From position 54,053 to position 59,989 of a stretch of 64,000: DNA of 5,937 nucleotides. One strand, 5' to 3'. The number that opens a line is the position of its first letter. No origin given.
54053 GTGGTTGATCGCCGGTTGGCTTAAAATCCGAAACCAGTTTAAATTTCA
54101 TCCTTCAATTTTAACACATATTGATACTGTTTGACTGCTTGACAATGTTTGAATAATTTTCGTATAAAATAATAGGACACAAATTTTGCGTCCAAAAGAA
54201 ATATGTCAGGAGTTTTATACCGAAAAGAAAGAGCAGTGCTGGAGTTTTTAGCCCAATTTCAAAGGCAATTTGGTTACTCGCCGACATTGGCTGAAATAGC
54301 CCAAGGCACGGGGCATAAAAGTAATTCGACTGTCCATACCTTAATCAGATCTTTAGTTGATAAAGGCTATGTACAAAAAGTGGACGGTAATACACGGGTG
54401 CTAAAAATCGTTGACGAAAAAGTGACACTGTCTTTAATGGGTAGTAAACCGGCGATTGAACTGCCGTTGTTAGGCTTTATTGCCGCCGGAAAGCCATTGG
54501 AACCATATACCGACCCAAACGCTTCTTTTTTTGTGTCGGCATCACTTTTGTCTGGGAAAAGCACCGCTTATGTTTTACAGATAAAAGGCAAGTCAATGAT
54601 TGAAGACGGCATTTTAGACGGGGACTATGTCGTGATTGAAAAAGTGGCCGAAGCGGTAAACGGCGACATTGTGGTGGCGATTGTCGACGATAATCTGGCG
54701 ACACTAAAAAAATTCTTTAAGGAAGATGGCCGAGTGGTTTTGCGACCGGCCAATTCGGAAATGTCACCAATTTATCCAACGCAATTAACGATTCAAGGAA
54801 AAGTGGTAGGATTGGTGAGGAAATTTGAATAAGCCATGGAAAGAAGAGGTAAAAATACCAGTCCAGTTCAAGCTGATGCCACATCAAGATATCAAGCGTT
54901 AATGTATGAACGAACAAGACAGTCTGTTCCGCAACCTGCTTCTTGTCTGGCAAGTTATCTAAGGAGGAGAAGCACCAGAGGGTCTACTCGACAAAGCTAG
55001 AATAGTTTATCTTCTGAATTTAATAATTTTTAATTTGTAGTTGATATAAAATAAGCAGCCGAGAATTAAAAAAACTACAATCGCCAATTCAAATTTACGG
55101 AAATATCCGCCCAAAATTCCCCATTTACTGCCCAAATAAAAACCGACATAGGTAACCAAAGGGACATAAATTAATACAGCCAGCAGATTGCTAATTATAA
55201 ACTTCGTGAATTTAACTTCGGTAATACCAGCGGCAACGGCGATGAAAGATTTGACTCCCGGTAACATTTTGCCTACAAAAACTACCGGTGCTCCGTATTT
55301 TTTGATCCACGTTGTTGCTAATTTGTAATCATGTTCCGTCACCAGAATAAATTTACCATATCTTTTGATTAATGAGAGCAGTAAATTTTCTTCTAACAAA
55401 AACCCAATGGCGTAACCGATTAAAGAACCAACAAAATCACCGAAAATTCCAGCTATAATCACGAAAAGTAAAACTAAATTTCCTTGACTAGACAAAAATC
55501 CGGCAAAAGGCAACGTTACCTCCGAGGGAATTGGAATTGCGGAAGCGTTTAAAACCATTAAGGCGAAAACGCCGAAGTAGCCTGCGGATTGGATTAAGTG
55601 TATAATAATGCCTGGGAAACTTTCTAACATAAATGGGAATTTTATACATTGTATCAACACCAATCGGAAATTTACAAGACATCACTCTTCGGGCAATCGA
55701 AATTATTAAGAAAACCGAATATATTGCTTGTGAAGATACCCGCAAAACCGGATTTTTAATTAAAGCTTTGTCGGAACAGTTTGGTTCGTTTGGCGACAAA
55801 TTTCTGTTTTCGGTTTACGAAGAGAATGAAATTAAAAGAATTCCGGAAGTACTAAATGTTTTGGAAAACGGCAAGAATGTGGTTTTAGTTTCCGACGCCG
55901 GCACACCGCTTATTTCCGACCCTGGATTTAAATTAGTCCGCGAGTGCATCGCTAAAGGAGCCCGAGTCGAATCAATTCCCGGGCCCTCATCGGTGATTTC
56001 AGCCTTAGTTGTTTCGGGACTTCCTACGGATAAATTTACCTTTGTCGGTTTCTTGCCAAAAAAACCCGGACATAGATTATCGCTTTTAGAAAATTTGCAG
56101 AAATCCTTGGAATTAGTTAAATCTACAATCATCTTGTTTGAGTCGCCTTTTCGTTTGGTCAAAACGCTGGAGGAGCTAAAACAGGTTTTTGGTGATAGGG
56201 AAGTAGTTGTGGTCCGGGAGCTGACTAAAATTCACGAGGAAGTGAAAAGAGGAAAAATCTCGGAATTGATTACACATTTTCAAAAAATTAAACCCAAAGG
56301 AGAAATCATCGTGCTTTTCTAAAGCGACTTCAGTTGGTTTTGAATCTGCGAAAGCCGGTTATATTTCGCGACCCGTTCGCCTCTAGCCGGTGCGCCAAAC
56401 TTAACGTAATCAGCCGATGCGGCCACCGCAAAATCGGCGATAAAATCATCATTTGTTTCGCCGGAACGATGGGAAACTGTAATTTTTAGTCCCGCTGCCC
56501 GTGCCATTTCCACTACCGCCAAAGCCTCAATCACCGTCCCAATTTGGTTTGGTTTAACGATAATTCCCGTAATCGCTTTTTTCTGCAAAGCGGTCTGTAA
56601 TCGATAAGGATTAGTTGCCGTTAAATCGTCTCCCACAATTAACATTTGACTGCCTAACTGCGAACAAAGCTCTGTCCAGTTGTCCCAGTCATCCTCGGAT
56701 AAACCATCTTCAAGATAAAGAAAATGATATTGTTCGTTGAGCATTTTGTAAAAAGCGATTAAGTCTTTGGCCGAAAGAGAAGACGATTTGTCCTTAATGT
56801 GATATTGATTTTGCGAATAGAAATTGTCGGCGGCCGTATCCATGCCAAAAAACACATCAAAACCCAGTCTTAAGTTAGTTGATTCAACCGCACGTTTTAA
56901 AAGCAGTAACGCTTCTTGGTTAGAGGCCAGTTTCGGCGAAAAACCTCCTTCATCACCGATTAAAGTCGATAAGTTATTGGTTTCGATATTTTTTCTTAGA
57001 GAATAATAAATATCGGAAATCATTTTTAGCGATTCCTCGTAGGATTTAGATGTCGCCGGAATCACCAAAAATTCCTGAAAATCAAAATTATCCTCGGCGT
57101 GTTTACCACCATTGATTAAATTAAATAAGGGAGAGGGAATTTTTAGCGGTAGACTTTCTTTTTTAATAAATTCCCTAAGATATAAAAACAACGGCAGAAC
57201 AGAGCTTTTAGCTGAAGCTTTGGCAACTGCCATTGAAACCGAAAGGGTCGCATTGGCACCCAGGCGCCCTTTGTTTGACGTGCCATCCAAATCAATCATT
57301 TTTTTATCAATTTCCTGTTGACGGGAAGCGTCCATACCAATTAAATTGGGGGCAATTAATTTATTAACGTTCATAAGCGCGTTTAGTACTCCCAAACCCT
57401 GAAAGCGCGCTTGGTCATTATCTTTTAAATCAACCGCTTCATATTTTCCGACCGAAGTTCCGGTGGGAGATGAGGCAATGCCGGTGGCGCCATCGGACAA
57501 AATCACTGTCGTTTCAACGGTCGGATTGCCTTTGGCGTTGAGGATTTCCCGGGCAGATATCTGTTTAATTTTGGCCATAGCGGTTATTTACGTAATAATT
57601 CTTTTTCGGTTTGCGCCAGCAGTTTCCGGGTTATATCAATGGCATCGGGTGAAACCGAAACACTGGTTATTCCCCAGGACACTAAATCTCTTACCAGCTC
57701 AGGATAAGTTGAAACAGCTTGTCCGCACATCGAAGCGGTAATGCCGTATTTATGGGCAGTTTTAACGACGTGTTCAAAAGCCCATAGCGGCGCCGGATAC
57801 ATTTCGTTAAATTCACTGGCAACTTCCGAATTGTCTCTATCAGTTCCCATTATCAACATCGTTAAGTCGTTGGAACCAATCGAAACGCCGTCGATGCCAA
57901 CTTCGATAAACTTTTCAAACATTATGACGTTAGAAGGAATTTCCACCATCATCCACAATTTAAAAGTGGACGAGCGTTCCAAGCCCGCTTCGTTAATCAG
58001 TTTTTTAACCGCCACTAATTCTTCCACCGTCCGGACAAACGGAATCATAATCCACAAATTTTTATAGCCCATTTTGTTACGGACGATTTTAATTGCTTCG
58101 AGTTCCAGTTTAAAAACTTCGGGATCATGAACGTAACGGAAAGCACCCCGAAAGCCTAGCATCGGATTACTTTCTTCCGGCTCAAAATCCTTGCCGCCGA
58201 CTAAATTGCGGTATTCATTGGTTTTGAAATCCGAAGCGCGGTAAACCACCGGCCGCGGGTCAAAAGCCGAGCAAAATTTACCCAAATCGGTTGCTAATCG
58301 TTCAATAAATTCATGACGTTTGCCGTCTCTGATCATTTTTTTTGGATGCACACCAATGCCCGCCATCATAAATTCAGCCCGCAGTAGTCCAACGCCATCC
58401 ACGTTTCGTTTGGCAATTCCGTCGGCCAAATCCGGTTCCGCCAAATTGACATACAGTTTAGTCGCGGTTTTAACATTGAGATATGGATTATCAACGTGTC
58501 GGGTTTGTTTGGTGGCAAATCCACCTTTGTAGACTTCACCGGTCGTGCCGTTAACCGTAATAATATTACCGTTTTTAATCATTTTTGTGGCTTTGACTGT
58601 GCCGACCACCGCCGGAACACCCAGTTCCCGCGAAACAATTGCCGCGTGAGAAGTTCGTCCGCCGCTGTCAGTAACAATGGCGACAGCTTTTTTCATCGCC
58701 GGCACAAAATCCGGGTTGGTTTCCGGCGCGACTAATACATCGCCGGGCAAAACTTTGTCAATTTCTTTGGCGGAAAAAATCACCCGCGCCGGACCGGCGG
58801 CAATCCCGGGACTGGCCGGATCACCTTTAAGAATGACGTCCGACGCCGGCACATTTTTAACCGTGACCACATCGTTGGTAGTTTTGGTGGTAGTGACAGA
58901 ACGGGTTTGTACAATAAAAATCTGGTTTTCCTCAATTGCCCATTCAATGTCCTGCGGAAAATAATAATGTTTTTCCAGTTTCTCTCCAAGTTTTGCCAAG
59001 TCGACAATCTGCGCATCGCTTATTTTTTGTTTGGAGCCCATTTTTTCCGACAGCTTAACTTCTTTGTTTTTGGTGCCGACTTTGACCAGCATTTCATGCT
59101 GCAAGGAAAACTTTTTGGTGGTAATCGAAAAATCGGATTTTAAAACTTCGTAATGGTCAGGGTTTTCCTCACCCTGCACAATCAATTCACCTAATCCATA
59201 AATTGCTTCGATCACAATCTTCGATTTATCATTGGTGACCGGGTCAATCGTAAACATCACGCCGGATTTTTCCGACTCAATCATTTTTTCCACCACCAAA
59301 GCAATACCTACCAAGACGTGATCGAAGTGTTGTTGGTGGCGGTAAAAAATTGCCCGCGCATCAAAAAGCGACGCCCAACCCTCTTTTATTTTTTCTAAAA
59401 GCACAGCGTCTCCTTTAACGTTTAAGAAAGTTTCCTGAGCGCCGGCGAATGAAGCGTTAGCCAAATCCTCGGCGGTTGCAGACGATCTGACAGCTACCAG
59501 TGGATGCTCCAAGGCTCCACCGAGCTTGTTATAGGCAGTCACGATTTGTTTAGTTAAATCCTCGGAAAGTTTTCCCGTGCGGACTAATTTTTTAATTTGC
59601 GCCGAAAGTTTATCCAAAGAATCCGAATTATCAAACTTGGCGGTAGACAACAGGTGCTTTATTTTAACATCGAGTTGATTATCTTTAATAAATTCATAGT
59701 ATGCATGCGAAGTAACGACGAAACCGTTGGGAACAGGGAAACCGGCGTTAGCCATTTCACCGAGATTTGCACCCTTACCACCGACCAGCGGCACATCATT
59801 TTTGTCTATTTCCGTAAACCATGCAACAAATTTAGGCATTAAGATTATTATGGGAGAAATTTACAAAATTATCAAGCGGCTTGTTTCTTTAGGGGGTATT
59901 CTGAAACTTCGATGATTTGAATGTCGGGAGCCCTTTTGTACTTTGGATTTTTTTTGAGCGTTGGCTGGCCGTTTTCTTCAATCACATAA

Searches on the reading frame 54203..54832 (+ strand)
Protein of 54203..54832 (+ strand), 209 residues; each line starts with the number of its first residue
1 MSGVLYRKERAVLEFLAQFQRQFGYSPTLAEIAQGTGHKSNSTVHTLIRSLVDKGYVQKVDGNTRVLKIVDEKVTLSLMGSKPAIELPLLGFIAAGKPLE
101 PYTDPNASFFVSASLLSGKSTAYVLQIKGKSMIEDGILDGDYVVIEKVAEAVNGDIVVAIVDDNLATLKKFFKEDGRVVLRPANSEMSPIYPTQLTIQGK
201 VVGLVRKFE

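Call 23: search_protein_families(library=pfam, proteins=[window:54203-54832:+], max_evalue=0.00001)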
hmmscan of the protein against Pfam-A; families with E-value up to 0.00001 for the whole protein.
window:54203-54832:+ (209 aa): 3 families
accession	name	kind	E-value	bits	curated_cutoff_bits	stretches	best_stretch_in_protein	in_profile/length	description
PF00717.28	Peptidase_S24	-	9.4e-27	93.5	23.3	1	88-202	1-116/116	Peptidase S24-like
PF01726.22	LexA_DNA_bind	-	7.5e-10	38.9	23.7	1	7-65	6-64/65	LexA DNA binding domain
PF09339.16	HTH_IclR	-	8.9e-06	25.8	22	0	13-60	9-51/52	IclR helix-turn-helix domain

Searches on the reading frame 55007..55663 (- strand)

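Call 23: search_protein_families(library=pfam, proteins=[window:55007-55663:-], max_evalue=0.00001)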
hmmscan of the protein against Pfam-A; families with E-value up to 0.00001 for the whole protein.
window:55007-55663:- (218 aa): 1 family
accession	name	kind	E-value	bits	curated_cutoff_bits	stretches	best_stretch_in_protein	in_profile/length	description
PF09335.16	VTT_dom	-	1.8e-15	58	33.9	1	45-174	1-121/123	VTT domain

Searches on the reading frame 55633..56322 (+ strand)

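Call 23: search_protein_families(library=pfam, proteins=[window:55633-56322:+], max_evalue=0.00001)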
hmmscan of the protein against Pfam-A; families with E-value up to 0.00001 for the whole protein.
window:55633-56322:+ (229 aa): 1 family
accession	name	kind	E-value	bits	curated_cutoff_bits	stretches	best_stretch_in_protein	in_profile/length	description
PF00590.25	TP_methylase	-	1.2e-33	117.3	27.8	1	4-212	2-211/212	Tetrapyrrole (Corrin/Porphyrin) Methylases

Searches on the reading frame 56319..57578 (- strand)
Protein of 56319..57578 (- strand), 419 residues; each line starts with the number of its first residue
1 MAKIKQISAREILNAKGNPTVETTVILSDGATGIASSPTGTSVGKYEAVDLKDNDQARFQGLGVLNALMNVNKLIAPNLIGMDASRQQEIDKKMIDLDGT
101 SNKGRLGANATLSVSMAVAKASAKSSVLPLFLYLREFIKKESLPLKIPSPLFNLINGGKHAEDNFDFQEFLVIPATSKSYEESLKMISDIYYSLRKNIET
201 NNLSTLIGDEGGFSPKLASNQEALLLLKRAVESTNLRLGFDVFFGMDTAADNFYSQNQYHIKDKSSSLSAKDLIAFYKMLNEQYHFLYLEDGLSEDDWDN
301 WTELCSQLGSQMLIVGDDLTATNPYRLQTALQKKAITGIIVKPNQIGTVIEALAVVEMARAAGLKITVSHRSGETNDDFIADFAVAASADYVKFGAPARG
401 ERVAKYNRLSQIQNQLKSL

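Call 23: search_protein_families(library=pfam, proteins=[window:56319-57578:-], max_evalue=0.00001)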
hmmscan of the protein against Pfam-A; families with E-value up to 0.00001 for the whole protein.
window:56319-57578:- (419 aa): 3 families
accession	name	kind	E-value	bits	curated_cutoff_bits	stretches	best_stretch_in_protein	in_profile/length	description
PF00113.28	Enolase_C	-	7e-84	282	21.5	1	147-417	4-282/296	Enolase, C-terminal TIM barrel domain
PF03952.21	Enolase_N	-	3.3e-49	166.8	35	1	4-134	1-131/131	Enolase, N-terminal domain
PF13378.12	MR_MLE_C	-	5.5e-08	33.2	29.4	1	266-370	53-154/219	Enolase C-terminal domain-like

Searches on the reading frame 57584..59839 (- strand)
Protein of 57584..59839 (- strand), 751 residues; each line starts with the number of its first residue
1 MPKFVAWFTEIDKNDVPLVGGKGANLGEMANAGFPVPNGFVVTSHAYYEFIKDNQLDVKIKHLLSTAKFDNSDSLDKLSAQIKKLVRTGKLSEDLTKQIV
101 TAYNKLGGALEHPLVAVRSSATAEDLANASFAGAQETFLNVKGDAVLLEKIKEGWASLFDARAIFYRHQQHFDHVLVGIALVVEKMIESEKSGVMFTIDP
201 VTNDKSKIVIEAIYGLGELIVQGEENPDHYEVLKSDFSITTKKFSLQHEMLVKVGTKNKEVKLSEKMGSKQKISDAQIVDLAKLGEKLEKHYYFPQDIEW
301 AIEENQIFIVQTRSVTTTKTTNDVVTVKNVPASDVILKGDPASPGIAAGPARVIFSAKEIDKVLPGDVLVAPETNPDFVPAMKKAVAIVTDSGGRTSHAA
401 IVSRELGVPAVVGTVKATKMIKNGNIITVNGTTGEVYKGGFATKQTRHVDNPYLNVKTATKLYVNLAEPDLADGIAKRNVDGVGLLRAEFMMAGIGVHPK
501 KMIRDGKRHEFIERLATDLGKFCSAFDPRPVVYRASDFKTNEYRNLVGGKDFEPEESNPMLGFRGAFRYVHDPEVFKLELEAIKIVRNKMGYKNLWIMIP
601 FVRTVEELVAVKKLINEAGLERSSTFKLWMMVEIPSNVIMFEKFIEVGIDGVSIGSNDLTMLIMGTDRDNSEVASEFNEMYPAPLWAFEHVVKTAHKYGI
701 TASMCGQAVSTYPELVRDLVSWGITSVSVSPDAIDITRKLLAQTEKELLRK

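Call 23: search_protein_families(library=pfam, proteins=[window:57584-59839:-], max_evalue=0.00001)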
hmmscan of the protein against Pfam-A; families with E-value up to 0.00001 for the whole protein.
window:57584-59839:- (751 aa): 4 families
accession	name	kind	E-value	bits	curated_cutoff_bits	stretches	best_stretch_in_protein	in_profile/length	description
PF01326.24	PPDK_N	-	6.1e-102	341.7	27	1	17-326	2-320/328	Pyruvate phosphate dikinase, AMP/ATP-binding domain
PF02896.24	PEP-utilizers_C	-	4.1e-66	223.6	22.8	1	455-745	15-292/293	PEP-utilising enzyme, PEP-binding domain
PF00391.29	PEP-utilizers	-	1.4e-26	92.3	23.1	1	365-434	3-72/72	PEP-utilising enzyme, mobile domain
PF03328.21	HpcH_HpaI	-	5.7e-06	26.2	25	0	596-727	87-216/221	HpcH/HpaI aldolase/citrate lyase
